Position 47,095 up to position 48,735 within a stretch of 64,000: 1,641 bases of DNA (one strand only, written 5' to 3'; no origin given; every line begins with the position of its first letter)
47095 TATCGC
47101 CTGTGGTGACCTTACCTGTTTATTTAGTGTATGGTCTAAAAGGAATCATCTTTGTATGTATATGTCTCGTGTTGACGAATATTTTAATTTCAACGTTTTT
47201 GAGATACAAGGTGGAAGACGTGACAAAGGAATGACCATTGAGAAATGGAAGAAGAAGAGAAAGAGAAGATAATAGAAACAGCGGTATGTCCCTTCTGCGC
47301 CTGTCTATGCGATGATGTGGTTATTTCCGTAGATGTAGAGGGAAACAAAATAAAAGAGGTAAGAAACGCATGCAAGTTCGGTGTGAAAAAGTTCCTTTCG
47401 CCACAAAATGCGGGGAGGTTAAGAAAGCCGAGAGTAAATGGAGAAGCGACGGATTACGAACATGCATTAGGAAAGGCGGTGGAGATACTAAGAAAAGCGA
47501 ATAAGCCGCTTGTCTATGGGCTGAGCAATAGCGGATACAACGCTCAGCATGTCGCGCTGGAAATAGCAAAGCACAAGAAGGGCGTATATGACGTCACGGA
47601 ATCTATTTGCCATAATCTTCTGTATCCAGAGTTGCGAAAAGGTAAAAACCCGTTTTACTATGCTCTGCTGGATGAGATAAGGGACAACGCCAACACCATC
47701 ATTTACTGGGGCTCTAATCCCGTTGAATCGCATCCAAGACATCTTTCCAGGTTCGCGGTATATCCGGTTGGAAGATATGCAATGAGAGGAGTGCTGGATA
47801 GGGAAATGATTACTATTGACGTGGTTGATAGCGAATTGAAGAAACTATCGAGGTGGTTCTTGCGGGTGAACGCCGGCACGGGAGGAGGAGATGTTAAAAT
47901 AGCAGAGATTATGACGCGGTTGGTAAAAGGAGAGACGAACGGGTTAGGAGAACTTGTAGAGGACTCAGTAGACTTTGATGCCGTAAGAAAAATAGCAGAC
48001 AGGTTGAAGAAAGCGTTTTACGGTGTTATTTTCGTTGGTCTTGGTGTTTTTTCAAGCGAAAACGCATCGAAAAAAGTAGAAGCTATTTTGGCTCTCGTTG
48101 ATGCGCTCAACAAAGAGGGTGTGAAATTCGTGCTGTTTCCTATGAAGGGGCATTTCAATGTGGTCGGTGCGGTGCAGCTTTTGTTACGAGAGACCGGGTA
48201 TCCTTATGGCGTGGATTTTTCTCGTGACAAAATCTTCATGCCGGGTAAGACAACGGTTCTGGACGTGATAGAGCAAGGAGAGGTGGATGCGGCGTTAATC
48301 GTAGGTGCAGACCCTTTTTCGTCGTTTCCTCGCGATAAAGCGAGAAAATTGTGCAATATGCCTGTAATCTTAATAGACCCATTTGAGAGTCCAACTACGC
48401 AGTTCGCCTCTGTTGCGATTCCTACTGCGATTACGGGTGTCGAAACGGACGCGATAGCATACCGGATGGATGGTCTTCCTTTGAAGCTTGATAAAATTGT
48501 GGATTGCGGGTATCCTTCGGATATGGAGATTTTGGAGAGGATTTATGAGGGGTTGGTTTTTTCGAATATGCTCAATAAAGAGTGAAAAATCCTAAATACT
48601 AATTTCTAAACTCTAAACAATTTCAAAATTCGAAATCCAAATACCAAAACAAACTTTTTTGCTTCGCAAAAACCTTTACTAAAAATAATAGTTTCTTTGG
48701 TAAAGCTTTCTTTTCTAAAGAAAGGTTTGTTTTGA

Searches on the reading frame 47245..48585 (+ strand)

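Call 94: search_protein_families(library=pfam, proteins=[window:47245-48585:+], max_evalue=0.0001)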
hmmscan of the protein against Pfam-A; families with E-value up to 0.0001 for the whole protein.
window:47245-48585:+ (446 aa): 1 family
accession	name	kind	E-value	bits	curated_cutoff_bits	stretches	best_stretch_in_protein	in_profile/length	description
PF00384.28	Molybdopterin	-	5.8e-06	26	24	1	144-421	101-336/353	Molybdopterin oxidoreductase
